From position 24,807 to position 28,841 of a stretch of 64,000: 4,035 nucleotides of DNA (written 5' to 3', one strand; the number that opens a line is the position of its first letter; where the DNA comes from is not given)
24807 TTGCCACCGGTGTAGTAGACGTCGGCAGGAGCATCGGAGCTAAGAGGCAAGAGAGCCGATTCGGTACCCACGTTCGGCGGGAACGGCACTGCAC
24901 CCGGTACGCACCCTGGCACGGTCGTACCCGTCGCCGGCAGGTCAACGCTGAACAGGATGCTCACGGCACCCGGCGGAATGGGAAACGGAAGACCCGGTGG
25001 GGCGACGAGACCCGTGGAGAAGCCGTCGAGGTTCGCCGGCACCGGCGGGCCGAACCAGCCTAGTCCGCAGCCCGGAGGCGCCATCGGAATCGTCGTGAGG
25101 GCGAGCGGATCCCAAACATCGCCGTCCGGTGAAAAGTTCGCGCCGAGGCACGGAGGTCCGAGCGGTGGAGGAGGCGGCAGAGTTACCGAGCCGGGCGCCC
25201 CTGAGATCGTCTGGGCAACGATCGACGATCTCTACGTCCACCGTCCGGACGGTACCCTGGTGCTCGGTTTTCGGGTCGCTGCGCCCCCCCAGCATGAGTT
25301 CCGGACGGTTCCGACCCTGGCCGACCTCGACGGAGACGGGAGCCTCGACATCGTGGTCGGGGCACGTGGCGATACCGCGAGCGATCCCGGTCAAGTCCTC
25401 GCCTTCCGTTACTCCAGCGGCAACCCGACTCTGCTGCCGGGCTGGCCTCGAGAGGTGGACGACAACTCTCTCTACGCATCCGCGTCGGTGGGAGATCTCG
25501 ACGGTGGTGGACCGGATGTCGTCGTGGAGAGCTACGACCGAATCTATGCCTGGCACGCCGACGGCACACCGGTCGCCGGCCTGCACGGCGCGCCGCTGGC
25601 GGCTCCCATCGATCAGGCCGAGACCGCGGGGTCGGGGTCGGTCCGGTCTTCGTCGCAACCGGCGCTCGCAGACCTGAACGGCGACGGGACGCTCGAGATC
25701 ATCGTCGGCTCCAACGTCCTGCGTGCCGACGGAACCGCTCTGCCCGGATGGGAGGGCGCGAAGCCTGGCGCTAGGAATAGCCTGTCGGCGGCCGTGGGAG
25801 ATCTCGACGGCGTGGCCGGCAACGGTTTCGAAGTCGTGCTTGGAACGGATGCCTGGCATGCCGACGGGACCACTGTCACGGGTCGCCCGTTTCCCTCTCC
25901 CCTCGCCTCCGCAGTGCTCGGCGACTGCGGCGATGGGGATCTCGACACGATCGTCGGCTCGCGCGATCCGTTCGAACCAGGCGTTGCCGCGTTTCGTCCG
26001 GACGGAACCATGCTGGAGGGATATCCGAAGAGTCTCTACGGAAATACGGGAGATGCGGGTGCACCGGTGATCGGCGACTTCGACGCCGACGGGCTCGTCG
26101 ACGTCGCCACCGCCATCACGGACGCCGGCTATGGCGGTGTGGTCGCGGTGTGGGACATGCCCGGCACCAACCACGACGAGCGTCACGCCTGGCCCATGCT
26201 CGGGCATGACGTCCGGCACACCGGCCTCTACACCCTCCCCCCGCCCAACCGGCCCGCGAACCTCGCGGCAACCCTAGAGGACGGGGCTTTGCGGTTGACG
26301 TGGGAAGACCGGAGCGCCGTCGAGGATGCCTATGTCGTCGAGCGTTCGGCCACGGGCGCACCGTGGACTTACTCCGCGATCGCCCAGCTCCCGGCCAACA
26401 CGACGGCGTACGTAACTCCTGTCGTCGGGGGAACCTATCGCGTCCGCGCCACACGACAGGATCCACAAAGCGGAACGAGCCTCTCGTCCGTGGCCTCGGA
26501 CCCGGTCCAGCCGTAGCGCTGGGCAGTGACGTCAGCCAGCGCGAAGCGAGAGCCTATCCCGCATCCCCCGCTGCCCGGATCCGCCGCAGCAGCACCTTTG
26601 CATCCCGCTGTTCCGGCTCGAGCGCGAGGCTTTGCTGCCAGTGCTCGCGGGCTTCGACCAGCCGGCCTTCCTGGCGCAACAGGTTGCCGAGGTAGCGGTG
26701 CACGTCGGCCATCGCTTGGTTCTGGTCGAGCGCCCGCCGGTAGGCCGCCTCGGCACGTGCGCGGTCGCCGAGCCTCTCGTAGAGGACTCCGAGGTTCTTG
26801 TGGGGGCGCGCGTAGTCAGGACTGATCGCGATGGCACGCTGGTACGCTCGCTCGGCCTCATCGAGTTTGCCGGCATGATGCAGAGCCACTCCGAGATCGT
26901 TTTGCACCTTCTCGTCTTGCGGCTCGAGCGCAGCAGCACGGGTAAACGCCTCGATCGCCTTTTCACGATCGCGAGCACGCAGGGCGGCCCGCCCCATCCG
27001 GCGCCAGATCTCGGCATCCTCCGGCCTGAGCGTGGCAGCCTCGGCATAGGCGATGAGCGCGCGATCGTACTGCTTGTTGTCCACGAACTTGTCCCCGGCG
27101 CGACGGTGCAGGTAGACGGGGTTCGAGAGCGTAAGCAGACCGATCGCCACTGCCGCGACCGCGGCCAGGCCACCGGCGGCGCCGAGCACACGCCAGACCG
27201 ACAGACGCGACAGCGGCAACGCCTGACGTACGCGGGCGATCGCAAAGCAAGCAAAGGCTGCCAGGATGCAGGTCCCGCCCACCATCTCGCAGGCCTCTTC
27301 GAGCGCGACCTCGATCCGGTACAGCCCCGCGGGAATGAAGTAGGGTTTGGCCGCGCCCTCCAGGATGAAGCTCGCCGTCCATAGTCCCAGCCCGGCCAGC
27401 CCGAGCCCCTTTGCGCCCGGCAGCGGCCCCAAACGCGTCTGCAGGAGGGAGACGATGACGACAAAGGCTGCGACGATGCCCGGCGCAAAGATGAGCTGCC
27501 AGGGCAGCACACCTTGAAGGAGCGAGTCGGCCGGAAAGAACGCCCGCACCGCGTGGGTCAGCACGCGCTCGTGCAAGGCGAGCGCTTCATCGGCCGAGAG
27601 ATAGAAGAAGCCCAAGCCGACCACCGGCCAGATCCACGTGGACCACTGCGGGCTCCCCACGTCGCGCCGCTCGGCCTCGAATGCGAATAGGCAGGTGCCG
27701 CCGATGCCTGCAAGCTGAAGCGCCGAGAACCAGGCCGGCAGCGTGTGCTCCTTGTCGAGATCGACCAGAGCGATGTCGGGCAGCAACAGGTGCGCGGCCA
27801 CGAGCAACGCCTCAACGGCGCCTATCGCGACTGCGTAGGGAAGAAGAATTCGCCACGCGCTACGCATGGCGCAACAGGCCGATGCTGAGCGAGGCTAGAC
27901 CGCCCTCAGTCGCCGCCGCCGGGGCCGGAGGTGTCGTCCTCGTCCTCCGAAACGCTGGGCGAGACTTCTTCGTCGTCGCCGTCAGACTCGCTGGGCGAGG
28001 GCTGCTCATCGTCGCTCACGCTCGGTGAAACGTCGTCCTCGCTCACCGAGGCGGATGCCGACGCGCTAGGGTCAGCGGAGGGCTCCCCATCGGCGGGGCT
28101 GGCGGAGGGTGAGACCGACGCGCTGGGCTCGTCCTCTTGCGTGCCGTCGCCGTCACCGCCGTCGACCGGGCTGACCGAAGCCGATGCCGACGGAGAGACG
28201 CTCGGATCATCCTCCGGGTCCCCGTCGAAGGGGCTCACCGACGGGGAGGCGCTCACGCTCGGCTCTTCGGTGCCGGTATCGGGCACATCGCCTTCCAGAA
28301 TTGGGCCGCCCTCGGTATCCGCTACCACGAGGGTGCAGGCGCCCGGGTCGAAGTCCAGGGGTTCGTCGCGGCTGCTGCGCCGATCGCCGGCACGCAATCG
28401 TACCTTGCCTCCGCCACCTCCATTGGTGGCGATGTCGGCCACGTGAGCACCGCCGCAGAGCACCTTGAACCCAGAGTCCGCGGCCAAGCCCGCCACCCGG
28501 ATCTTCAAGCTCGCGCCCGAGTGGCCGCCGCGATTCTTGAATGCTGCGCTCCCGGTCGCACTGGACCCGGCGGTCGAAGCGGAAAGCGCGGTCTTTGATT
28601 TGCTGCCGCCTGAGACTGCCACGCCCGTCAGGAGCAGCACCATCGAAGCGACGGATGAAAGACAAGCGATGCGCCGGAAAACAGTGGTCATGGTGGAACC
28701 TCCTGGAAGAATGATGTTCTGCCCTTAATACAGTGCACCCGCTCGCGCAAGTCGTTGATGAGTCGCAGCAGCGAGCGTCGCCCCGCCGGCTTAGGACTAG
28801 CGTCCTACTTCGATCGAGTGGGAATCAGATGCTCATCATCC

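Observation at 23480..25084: Unassigned Cys-containing C-terminal domain shared between a Thr-linker protein and a short stand-alone ORF 12 kb away (35725..36024)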

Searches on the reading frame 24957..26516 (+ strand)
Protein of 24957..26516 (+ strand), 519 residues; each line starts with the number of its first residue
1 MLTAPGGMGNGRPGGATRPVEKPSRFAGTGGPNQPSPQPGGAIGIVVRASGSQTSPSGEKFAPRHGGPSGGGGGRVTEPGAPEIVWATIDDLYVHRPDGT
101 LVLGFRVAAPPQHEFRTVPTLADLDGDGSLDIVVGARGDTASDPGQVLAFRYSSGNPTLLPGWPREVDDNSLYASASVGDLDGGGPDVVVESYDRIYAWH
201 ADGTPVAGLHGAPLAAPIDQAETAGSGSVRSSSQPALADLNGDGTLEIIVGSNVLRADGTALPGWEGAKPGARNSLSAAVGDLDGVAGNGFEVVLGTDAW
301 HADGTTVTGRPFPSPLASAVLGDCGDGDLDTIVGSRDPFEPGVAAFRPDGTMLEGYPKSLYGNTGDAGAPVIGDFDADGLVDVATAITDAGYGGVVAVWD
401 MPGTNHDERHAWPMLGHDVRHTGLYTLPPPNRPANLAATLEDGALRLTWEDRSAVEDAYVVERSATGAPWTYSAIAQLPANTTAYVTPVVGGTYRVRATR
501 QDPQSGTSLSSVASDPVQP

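Call 26: search_protein_families(library=pfam, proteins=[window:24957-26516:+], max_evalue=0.001)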
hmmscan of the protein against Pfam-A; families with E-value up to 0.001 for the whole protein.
window:24957-26516:+ (519 aa): 2 families
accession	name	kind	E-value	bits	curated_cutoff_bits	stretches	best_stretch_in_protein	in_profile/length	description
PF13517.12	FG-GAP_3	-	1.7e-18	67.4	26.9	4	123-183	1-53/61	FG-GAP-like repeat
PF01839.29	FG-GAP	-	1.8e-06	28.1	22.1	1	118-147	4-34/37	FG-GAP repeat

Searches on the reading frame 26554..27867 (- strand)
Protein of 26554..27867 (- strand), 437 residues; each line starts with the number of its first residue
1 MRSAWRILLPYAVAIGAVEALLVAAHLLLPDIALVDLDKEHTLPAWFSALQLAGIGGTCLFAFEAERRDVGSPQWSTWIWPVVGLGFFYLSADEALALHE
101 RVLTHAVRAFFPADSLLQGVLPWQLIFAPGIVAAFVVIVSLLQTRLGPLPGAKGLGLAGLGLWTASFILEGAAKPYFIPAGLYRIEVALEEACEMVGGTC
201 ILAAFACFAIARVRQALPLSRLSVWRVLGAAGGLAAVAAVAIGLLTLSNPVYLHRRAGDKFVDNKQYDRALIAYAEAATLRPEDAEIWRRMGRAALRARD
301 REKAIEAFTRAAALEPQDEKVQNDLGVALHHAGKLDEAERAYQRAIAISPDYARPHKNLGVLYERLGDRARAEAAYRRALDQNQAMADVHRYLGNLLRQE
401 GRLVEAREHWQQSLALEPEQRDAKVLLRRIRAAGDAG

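Call 26: search_protein_families(library=pfam, proteins=[window:26554-27867:-], max_evalue=0.001)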
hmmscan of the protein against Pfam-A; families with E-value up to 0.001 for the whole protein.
window:26554-27867:- (437 aa): 15 families
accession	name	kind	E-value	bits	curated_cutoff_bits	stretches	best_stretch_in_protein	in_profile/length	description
PF07719.23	TPR_2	-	2.2e-30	102.7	27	4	387-419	1-33/34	Tetratricopeptide repeat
PF00515.34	TPR_1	-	7.2e-27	92.5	27.8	3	322-352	4-34/34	Tetratricopeptide repeat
PF13414.12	TPR_11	-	1.2e-26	92.5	26.8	2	329-367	4-42/42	TPR repeat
PF13432.12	TPR_16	-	3.2e-19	69.5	32.7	3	290-352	2-64/65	Tetratricopeptide repeat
PF13424.12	TPR_12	-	4.1e-17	62.6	30.1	1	321-381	5-73/77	Tetratricopeptide repeat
PF13431.12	TPR_17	-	1.3e-15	56.7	24.4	0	341-372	1-32/34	Tetratricopeptide repeat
PF13181.12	TPR_8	-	2e-15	56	25.7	0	358-383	6-31/34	Tetratricopeptide repeat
PF13428.12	TPR_14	-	6.9e-15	54.5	23.5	0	286-326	2-42/44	Tetratricopeptide repeat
PF14559.12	TPR_19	-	2.4e-14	53.8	25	2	331-390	3-62/68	Tetratricopeptide repeat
PF13176.12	TPR_7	-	3.7e-12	45.8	27.9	0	357-383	3-29/36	Tetratricopeptide repeat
PF23914.1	TPR_CcmH_CycH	-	5.8e-11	42.9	42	1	281-329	46-94/158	Cytochrome c-type biogenesis protein H TPR domain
PF13371.12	TPR_9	-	3.5e-09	37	35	1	264-321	8-65/73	Tetratricopeptide repeat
PF13374.12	TPR_10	-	2.3e-08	34.2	27.5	1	322-348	5-31/42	Tetratricopeptide repeat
PF13174.12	TPR_6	-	2.6e-07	31.3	26.3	0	359-382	6-29/33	Tetratricopeptide repeat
PF17874.7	TPR_MalT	-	0.00049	19.9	45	0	325-419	46-154/336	MalT-like TPR region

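Call 56: find_encoding_contigs(protein=window:26554-27867:-, flank=6000, max_places=5)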
Protein window:26554-27867:- (437 aa): no gene with exactly this product is on record in the collection.

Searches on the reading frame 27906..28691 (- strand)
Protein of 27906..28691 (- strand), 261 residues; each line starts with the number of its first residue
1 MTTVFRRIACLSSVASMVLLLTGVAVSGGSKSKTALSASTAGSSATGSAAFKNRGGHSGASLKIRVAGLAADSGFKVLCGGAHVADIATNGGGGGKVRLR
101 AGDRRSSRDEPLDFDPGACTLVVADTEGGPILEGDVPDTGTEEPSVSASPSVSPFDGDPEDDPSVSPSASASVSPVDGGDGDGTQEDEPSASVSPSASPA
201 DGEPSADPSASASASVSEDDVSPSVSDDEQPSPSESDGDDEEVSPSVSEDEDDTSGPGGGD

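Call 26: search_protein_families(library=pfam, proteins=[window:27906-28691:-], max_evalue=0.001)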
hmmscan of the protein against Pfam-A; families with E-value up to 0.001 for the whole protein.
window:27906-28691:- (261 aa): 0 families

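Call 58: find_encoding_contigs(protein=window:27906-28691:-, flank=6000, max_places=5)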
Protein window:27906-28691:- (261 aa): 3 contigs read that carry it; 1 place shown.
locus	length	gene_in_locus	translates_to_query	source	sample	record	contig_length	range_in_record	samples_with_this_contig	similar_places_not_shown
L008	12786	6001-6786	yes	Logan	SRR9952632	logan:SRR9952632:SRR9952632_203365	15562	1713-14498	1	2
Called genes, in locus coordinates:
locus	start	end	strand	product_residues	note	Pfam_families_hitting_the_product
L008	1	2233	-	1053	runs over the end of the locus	-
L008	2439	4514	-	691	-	PF00884:Sulfatase, PF01663:Phosphodiest (faint), PF16347:SGSH_C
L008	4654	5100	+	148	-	PF12680:SnoaL_2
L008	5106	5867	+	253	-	PF02798:GST_N, PF13409:GST_N_2, PF13417:GST_N_3, PF13410:GST_C_2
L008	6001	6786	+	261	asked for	-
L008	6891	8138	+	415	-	PF13432:TPR_16 (weak), PF23914:TPR_CcmH_CycH (weak), PF07719:TPR_2 (weak), PF13432:TPR_16, PF00515:TPR_1 (weak), PF07719:TPR_2 (weak), PF13424:TPR_12, PF13414:TPR_11, +10 more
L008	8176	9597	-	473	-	PF01839:FG-GAP (faint), PF13517:FG-GAP_3 (faint)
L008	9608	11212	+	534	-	-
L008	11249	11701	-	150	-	PF13577:SnoaL_4 (faint), PF14534:DUF4440 (faint), PF07366:SnoaL, PF12680:SnoaL_2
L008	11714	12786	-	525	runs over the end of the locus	PF13424:TPR_12 (faint), PF07719:TPR_2 (faint), PF13181:TPR_8 (faint)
